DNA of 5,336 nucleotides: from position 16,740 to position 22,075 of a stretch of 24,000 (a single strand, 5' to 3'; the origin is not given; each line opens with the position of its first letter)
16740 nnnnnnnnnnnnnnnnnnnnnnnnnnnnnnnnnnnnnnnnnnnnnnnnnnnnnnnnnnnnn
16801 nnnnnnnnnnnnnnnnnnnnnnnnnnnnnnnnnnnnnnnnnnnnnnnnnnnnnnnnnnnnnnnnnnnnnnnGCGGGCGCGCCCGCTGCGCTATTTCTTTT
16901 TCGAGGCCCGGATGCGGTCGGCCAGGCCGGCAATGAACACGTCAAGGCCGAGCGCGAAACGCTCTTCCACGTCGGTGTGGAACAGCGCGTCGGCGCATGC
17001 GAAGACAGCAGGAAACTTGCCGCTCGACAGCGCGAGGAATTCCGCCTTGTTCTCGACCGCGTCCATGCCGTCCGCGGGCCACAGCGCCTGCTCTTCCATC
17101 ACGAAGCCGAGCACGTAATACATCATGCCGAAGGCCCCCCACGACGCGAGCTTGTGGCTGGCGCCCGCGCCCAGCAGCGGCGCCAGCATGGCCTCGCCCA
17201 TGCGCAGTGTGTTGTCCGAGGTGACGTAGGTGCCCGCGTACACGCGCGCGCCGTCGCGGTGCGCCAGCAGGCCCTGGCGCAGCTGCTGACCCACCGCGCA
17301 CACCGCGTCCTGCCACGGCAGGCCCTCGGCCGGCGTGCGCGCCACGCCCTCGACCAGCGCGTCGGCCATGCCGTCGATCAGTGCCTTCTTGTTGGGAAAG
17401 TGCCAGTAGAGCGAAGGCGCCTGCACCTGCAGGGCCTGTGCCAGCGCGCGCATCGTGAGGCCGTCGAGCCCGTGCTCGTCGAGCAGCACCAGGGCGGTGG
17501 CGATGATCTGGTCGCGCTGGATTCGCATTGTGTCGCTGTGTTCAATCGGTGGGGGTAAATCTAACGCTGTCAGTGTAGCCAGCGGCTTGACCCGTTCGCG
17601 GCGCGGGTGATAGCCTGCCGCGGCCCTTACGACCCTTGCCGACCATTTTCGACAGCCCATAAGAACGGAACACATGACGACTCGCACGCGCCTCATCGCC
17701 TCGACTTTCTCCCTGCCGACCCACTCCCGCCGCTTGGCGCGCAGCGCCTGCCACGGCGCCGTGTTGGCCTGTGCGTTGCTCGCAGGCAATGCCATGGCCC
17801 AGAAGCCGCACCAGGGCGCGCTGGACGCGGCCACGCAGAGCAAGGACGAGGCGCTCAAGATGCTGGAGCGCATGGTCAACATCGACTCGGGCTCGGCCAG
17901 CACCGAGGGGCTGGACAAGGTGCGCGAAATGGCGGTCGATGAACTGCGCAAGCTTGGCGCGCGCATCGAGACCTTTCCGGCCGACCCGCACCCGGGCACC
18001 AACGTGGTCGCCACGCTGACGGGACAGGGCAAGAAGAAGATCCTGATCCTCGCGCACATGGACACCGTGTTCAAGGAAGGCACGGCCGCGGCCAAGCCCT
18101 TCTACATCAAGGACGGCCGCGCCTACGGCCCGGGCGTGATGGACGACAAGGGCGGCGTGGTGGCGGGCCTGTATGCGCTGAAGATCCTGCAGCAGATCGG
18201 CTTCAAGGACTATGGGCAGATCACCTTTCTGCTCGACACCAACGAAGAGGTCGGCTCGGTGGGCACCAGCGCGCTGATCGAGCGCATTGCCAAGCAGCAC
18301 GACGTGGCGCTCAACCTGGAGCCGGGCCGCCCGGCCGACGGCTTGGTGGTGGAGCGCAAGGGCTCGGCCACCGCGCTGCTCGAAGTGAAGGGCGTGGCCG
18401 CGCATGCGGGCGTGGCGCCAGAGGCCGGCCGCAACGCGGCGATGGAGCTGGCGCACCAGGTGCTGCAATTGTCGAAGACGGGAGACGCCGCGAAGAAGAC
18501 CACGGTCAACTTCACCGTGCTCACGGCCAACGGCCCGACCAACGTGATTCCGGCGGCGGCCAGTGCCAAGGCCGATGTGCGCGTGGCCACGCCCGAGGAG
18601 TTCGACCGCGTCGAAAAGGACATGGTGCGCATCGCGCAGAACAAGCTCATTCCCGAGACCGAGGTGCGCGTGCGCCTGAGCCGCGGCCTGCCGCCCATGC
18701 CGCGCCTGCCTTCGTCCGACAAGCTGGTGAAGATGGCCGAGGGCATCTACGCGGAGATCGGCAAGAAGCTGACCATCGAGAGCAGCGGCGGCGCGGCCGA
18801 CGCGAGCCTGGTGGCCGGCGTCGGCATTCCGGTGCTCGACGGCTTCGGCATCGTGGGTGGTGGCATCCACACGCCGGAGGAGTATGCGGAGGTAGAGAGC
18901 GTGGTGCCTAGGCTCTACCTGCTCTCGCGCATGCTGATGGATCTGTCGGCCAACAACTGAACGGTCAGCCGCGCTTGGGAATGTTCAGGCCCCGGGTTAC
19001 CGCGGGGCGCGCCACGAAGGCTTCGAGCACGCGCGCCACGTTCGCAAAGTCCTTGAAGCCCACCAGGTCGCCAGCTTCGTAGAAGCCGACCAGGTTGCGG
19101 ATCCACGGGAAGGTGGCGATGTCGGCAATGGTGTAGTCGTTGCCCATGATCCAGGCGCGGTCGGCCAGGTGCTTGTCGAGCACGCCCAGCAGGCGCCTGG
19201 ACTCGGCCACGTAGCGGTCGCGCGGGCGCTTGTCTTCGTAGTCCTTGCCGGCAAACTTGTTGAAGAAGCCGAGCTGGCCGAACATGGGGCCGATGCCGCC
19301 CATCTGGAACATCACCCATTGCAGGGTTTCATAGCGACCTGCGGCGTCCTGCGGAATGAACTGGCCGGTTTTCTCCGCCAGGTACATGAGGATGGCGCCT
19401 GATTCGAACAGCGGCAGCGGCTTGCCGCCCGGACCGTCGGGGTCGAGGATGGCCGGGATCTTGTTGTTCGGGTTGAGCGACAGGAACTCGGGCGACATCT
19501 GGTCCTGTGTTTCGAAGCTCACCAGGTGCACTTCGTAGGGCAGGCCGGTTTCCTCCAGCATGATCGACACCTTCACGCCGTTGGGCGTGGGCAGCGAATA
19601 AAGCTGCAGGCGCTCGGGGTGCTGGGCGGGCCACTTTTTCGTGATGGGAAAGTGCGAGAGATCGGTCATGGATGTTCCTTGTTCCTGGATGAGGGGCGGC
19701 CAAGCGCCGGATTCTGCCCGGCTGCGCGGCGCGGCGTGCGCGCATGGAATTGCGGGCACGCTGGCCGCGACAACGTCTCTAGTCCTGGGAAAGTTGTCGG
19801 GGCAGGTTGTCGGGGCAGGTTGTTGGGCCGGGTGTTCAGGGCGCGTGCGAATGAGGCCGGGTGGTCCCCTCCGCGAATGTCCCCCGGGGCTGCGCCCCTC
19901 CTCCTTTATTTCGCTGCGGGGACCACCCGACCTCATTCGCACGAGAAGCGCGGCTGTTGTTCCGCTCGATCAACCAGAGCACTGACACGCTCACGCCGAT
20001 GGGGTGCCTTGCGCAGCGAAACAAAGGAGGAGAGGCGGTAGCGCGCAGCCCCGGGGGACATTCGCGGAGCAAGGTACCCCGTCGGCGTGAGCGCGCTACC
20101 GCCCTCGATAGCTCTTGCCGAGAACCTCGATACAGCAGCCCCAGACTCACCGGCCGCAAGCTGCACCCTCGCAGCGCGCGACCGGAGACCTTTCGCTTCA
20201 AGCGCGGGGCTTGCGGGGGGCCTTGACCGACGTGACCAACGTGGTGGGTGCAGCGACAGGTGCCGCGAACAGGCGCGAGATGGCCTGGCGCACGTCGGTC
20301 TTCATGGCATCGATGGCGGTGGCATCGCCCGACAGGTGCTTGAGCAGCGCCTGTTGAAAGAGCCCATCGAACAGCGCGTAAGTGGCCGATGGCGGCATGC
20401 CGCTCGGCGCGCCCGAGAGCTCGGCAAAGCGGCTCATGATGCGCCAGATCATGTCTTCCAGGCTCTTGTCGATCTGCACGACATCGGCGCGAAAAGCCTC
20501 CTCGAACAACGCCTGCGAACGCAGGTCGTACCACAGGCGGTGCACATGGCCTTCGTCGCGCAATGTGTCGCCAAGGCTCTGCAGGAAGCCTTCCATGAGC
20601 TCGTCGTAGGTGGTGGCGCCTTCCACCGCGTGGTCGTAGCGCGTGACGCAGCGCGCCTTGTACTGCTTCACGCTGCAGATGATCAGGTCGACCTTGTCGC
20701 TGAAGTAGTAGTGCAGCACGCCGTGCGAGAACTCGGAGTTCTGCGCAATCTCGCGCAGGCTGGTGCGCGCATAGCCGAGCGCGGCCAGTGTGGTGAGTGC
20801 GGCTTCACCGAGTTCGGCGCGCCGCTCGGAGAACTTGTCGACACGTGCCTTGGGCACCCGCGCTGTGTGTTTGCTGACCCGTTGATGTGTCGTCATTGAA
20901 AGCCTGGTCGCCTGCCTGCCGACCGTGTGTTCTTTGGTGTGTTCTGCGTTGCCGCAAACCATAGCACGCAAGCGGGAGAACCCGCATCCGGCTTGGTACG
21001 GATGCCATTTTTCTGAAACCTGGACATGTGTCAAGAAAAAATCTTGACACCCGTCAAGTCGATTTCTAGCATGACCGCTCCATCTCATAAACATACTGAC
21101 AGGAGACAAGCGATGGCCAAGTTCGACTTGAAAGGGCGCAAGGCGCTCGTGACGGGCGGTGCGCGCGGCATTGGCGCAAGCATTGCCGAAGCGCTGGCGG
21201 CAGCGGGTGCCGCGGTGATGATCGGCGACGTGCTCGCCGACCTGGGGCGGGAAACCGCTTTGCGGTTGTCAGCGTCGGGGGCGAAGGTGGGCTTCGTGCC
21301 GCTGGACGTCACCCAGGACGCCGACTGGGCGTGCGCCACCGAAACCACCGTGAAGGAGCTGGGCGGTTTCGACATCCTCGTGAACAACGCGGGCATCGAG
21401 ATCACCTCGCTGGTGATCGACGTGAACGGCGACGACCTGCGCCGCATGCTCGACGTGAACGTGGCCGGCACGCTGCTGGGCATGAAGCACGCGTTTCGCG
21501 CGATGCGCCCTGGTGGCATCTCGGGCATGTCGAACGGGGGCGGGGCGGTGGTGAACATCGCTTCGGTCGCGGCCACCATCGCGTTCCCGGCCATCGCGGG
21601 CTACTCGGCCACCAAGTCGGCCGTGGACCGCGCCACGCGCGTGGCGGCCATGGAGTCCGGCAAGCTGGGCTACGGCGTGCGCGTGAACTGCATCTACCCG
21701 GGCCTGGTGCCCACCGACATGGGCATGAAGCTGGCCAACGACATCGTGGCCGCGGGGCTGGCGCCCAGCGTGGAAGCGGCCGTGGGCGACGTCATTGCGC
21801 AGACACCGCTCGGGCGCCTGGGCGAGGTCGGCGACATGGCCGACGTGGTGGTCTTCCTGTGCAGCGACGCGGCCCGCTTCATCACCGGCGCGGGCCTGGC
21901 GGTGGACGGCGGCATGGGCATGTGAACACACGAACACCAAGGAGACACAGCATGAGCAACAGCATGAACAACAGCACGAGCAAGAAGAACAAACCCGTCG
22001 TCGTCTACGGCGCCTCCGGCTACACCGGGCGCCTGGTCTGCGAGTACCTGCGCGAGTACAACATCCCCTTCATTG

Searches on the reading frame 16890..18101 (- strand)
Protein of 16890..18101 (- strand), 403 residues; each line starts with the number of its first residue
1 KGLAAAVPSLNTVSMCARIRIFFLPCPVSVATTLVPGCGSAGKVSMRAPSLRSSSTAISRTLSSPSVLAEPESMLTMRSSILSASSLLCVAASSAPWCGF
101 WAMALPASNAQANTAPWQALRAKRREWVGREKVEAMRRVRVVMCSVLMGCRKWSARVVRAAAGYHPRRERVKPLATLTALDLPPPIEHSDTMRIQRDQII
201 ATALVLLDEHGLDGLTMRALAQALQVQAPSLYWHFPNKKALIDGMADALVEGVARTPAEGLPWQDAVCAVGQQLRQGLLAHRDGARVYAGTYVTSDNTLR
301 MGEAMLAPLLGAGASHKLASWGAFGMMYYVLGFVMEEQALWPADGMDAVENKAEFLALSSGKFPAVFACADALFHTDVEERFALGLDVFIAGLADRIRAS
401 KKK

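Call 94: search_protein_families(library=pfam, proteins=[window:16890-18101:-], max_evalue=0.001)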
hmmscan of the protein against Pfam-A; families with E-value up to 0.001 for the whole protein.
window:16890-18101:- (403 aa): 2 families
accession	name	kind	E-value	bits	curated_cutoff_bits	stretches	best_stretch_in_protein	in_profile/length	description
PF02909.22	TetR_C_1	-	3.1e-21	76.2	21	1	257-395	2-144/146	Tetracyclin repressor-like, C-terminal domain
PF00440.29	TetR_N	-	1.7e-13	50.5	24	1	199-243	1-45/47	Bacterial regulatory proteins, tetR family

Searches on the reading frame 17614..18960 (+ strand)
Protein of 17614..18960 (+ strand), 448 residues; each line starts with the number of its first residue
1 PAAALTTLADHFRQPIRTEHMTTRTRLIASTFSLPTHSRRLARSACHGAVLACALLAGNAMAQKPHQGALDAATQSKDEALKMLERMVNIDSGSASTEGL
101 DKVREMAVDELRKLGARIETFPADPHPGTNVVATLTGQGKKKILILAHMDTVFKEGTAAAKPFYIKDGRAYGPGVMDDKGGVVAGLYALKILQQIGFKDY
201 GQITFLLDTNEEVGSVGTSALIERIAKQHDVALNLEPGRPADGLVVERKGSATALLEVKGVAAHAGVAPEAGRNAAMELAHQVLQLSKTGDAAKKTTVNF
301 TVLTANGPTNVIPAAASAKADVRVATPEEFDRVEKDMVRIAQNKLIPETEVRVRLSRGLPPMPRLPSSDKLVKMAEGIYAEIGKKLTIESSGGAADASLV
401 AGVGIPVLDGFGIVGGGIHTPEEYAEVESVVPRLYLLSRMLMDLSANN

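Call 94: search_protein_families(library=pfam, proteins=[window:17614-18960:+], max_evalue=0.001)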
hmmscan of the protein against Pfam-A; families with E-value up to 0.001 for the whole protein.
window:17614-18960:+ (448 aa): 4 families
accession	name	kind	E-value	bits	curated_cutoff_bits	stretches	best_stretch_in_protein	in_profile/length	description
PF01546.33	Peptidase_M20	-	6.2e-33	114.9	24.6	1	145-442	2-205/206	Peptidase family M20/M25/M40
PF07687.19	M20_dimer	-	3.6e-21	75.6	21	1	246-346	1-104/107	Peptidase dimerisation domain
PF04389.22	Peptidase_M28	-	2.1e-10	41.1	21.3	1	130-241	1-99/193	Peptidase family M28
PF05343.19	Peptidase_M42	-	8.4e-08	32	23.2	0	174-234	131-189/292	M42 glutamyl aminopeptidase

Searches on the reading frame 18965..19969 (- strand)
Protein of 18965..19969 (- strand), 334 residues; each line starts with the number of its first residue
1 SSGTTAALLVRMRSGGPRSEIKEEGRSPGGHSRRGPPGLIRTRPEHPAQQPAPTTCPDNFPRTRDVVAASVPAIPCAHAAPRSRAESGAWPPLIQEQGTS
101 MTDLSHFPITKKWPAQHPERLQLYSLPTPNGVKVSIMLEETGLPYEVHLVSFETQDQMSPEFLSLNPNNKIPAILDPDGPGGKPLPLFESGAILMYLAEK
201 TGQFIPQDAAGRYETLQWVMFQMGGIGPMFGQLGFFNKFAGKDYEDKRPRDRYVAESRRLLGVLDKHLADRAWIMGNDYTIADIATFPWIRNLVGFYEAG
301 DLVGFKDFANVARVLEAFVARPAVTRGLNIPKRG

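Call 94: search_protein_families(library=pfam, proteins=[window:18965-19969:-], max_evalue=0.001)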
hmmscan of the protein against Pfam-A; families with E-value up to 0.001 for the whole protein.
window:18965-19969:- (334 aa): 6 families
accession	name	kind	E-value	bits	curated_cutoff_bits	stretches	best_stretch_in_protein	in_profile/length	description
PF02798.26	GST_N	-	1.5e-14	54.5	20.9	1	121-199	3-76/76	Glutathione S-transferase, N-terminal domain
PF13409.12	GST_N_2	-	9e-14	52.3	25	1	129-199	3-69/70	Glutathione S-transferase, N-terminal domain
PF13417.12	GST_N_3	-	1.7e-10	41.5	22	1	123-202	1-72/75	Glutathione S-transferase, N-terminal domain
PF13410.11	GST_C_2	-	6e-08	33.1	24.9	1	251-317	5-69/69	Glutathione S-transferase, C-terminal domain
PF00043.30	GST_C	-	2.2e-07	31.4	20.7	1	244-322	18-93/93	Glutathione S-transferase, C-terminal domain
PF14497.11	GST_C_3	-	0.00027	21.6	21.6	1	254-324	28-97/104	Glutathione S-transferase, C-terminal domain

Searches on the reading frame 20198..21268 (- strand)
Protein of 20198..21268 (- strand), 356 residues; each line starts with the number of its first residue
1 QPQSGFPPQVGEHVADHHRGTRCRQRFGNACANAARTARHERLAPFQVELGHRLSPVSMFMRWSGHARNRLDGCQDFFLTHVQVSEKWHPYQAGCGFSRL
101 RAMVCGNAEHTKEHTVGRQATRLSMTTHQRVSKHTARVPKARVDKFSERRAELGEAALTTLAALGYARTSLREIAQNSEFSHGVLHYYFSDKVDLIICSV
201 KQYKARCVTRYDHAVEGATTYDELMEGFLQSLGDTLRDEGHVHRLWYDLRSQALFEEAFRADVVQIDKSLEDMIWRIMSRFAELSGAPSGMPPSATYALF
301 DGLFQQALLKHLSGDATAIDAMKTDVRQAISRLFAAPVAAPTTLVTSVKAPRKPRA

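Call 94: search_protein_families(library=pfam, proteins=[window:20198-21268:-], max_evalue=0.001)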
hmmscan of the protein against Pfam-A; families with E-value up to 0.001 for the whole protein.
window:20198-21268:- (356 aa): 1 family
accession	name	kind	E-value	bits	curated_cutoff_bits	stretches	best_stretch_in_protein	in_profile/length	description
PF00440.29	TetR_N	-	7.9e-08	32.4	24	1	155-196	3-44/47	Bacterial regulatory proteins, tetR family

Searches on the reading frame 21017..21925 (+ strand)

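Call 94: search_protein_families(library=pfam, proteins=[window:21017-21925:+], max_evalue=0.001)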
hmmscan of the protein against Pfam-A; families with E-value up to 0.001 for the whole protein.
window:21017-21925:+ (302 aa): 3 families
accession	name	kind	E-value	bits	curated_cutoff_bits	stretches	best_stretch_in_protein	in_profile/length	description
PF13561.12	adh_short_C2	-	5.1e-53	180.5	27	1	49-300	3-235/236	Enoyl-(Acyl carrier protein) reductase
PF00106.31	adh_short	-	1.5e-45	155.5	26.6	1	42-241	2-192/195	short chain dehydrogenase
PF08659.16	KR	-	4.3e-08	33.7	22.6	1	44-205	4-158/180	KR domain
